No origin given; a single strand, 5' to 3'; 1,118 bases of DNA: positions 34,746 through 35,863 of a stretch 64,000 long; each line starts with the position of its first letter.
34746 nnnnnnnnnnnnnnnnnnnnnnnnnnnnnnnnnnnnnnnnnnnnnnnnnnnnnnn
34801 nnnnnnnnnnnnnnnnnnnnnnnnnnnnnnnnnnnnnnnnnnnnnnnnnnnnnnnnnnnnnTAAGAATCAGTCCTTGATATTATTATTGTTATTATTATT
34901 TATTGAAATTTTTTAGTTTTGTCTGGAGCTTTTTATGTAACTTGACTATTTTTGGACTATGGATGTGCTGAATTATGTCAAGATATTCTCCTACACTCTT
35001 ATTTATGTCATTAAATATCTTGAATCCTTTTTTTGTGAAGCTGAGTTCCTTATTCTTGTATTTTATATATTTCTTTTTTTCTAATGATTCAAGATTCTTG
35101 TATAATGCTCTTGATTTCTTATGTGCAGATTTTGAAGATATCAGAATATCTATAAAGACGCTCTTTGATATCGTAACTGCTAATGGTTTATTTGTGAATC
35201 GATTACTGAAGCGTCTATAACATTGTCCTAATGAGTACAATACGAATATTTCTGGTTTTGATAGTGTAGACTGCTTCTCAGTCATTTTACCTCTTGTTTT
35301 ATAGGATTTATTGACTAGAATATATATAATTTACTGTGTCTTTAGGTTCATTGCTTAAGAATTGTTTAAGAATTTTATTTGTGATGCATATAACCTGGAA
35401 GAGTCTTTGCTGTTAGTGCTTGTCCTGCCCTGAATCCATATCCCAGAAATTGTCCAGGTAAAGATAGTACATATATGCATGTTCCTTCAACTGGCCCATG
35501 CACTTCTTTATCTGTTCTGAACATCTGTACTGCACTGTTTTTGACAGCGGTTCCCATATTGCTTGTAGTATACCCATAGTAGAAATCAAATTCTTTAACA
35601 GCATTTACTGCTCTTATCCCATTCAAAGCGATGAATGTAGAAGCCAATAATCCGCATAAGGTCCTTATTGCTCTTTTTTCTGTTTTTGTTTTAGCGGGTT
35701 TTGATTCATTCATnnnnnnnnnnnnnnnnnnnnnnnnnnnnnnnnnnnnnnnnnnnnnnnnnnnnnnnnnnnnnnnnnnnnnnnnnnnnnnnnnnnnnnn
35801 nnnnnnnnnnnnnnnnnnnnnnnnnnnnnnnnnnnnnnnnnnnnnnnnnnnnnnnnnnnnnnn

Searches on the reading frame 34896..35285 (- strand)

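Call 4: search_protein_families(library=pfam, proteins=[window:34896-35285:-], max_evalue=0.1)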
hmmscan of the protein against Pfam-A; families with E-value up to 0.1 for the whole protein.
window:34896-35285:- (129 aa): 2 families
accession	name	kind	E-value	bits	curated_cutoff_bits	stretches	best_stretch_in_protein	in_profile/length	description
PF14947.12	HTH_45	-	0.01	16.2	25.5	1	61-96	36-71/77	Winged helix-turn-helix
PF21715.3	CggR_N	-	0.082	13.1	30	0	53-96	26-69/71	CggR N-terminal DNA binding domain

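Call 5: search_protein_families(library=phrogs, proteins=[window:34896-35285:-], max_evalue=0.1)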
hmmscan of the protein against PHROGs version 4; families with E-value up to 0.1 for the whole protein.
window:34896-35285:- (129 aa): 0 families

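Call 6: search_protein_families(library=ncbifam, proteins=[window:34896-35285:-], max_evalue=0.1)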
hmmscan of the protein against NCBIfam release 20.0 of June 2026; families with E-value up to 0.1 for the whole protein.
window:34896-35285:- (129 aa): 2 families
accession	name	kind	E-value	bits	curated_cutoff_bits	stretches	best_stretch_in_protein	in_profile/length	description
NF053610.1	Sso10a_fam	subfamily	0.017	15.2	60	1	60-90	33-63/64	Sso10a family chromatin protein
NF038347.1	FtsX_Gpos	exception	0.03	13.7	225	1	35-83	49-97/296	permease-like cell division protein FtsX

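Call 7: search_protein_families(library=padloc, proteins=[window:34896-35285:-], max_evalue=0.1)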
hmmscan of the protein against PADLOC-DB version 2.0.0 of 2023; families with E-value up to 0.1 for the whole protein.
window:34896-35285:- (129 aa): 2 families
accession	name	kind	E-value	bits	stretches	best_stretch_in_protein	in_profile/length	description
PDLC02974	WH_III-A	-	0.00034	18.9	1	61-100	32-71/101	-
PDLC02975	WH_III-A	-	0.00087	17.7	1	59-96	33-70/103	-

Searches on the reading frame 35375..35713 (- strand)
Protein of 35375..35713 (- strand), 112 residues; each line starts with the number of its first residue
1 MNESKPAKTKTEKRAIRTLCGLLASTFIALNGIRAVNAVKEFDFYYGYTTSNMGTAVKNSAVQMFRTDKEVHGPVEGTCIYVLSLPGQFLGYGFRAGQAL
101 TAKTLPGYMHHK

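Call 4: search_protein_families(library=pfam, proteins=[window:35375-35713:-], max_evalue=0.1)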
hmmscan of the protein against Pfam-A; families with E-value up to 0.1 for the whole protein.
window:35375-35713:- (112 aa): 0 families

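Call 5: search_protein_families(library=phrogs, proteins=[window:35375-35713:-], max_evalue=0.1)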
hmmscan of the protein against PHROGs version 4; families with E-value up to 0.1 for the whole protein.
window:35375-35713:- (112 aa): 1 family
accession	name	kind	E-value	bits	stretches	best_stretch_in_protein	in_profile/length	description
phrog_34823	-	unknown function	0.038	15.1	1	18-64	2-46/103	-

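Call 6: search_protein_families(library=ncbifam, proteins=[window:35375-35713:-], max_evalue=0.1)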
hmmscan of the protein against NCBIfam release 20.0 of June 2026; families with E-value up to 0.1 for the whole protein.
window:35375-35713:- (112 aa): 0 families

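Call 7: search_protein_families(library=padloc, proteins=[window:35375-35713:-], max_evalue=0.1)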
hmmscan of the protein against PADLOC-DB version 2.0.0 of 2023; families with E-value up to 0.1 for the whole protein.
window:35375-35713:- (112 aa): 0 families
